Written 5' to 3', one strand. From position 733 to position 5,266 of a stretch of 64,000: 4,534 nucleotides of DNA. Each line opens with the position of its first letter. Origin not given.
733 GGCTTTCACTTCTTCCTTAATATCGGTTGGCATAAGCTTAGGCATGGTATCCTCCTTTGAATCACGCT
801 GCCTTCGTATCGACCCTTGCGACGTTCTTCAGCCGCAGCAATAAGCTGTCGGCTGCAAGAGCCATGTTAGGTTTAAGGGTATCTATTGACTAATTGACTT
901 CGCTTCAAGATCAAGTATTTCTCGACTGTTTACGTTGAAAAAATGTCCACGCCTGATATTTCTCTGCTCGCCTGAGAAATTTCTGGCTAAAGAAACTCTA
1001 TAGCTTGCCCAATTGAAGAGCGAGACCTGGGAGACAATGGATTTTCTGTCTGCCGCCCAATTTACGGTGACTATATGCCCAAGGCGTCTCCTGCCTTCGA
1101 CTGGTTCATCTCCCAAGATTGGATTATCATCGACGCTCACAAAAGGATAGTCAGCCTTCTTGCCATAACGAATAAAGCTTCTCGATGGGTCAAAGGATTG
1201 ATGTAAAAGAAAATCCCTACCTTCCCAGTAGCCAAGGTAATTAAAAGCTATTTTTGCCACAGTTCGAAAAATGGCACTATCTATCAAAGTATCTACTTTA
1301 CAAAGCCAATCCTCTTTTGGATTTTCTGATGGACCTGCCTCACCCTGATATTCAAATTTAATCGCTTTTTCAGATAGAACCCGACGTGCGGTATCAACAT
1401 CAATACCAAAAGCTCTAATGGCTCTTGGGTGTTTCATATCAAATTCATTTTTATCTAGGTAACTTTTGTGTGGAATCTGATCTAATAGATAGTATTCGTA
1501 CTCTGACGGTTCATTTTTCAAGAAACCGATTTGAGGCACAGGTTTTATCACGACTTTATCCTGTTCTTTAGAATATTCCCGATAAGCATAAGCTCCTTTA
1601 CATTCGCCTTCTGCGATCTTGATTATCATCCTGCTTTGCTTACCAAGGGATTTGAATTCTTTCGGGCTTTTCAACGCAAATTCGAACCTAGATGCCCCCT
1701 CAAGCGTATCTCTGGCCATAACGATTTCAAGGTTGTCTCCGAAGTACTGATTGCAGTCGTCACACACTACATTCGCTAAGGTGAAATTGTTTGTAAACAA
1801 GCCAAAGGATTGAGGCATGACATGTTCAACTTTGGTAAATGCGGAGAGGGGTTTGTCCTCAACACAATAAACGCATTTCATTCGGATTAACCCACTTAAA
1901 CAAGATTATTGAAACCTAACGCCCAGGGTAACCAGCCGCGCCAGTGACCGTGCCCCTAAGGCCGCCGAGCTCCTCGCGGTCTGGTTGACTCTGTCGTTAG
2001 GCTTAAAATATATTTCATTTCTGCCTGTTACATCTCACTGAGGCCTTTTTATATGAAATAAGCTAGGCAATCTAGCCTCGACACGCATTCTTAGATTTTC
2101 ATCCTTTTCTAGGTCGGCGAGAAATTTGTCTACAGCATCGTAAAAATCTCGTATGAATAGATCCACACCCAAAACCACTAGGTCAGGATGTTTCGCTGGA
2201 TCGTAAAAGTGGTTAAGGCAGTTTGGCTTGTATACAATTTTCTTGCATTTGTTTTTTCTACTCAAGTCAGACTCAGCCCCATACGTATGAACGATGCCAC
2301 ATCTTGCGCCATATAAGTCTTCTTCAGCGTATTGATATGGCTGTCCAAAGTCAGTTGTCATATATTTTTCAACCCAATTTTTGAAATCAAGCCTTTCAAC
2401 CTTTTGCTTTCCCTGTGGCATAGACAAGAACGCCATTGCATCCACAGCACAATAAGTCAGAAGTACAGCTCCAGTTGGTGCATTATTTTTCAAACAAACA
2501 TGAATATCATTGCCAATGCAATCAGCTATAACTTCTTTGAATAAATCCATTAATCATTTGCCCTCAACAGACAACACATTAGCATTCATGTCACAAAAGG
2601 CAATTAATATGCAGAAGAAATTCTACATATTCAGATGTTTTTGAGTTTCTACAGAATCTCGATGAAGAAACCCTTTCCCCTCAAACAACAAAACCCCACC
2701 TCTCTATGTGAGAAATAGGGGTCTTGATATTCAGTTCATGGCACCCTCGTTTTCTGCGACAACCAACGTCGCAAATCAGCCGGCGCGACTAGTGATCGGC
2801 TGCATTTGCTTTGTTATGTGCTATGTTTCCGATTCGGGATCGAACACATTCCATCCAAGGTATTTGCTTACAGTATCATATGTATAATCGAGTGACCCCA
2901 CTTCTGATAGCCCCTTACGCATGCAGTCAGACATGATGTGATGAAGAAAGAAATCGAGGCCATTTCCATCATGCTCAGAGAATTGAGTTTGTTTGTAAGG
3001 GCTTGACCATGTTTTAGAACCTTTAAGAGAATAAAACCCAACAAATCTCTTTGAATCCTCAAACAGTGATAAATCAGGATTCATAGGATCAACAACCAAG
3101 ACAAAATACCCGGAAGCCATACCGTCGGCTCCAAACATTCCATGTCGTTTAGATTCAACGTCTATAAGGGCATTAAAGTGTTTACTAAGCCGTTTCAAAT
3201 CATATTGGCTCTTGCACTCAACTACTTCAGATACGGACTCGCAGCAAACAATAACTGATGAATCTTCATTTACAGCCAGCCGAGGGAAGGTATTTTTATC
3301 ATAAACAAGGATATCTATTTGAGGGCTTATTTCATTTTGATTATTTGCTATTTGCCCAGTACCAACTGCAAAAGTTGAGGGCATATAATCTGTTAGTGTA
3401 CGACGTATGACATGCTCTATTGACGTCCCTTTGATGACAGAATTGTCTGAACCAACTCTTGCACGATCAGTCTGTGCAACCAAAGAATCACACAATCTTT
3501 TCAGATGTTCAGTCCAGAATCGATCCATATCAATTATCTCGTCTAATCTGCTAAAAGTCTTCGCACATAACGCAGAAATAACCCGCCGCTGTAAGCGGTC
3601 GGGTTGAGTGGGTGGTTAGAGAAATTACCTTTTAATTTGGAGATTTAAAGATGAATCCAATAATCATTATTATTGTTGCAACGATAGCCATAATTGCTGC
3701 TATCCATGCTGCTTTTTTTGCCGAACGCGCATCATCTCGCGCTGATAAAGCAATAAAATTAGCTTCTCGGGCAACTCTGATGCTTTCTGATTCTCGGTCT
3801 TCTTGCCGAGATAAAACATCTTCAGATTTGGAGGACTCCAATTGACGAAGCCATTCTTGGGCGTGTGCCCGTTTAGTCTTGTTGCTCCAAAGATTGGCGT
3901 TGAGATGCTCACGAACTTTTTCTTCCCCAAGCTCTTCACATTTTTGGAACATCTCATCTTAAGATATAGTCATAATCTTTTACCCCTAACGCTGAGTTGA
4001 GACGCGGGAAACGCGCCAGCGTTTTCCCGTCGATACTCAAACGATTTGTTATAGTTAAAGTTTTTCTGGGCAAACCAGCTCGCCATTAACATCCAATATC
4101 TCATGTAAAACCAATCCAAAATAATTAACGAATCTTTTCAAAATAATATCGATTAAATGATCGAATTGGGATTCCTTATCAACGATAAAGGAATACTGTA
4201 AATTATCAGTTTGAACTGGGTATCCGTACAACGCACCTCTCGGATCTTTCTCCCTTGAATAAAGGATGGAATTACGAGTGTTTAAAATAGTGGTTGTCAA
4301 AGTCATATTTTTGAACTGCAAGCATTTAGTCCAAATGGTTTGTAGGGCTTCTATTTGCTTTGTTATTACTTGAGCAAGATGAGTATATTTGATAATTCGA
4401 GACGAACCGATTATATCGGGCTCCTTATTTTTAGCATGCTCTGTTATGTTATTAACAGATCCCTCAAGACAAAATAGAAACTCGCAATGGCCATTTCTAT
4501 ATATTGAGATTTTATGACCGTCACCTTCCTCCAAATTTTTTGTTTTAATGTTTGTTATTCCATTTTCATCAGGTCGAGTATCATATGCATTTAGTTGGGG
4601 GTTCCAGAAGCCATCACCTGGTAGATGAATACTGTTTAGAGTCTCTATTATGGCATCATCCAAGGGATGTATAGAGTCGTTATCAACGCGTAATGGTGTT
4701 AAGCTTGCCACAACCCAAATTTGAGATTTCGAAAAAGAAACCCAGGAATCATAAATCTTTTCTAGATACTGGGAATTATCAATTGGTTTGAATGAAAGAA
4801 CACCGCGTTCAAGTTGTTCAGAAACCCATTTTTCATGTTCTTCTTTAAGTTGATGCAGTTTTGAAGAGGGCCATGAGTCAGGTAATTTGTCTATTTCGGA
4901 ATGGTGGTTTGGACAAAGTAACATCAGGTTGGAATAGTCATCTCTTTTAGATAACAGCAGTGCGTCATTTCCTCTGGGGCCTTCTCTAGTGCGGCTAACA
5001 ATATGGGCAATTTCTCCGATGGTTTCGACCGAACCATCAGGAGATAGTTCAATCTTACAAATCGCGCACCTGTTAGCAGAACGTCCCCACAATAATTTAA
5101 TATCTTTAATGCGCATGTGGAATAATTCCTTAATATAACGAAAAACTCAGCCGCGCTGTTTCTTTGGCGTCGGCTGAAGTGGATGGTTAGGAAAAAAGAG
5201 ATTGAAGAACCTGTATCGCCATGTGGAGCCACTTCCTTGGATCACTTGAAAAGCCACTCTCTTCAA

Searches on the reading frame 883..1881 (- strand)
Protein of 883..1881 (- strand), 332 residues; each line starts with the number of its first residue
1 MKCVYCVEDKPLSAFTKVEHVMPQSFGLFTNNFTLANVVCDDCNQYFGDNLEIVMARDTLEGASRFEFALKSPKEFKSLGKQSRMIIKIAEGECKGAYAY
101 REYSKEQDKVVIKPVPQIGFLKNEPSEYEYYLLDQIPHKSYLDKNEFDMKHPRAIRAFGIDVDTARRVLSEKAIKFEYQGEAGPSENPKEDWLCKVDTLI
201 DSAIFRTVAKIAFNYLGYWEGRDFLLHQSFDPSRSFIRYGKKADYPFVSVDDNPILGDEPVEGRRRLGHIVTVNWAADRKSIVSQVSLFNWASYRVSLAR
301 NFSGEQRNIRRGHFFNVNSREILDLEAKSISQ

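Call 11: search_protein_families(library=pfam, proteins=[window:883-1881:-], max_evalue=0.01)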
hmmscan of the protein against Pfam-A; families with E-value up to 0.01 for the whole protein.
window:883-1881:- (332 aa): 1 family
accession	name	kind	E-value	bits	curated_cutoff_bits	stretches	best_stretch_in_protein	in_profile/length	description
PF14279.12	HNH_5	-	6.6e-09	36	27.5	1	3-52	1-48/56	HNH endonuclease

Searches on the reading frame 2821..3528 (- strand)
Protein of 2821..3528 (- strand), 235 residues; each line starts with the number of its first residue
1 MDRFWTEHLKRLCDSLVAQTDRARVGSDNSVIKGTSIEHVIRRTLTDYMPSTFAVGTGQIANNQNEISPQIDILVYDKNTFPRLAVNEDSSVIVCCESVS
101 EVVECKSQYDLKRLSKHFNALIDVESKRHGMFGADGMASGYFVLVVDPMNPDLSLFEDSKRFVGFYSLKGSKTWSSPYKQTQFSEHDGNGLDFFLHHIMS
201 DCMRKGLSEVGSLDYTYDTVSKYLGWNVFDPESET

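Call 11: search_protein_families(library=pfam, proteins=[window:2821-3528:-], max_evalue=0.01)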
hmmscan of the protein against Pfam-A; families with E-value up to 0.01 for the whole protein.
window:2821-3528:- (235 aa): 1 family
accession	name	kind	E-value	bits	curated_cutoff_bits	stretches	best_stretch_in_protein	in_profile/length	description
PF20247.3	DUF6602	-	3e-19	69.3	27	1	28-124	8-101/104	Domain of unknown function (DUF6602)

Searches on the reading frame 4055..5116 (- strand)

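Call 11: search_protein_families(library=pfam, proteins=[window:4055-5116:-], max_evalue=0.01)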
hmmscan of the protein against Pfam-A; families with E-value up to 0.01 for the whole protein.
window:4055-5116:- (353 aa): 1 family
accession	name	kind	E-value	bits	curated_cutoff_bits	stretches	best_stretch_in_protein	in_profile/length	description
PF13391.12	HNH_2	-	1.5e-06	28.4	21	1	17-77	1-60/66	HNH endonuclease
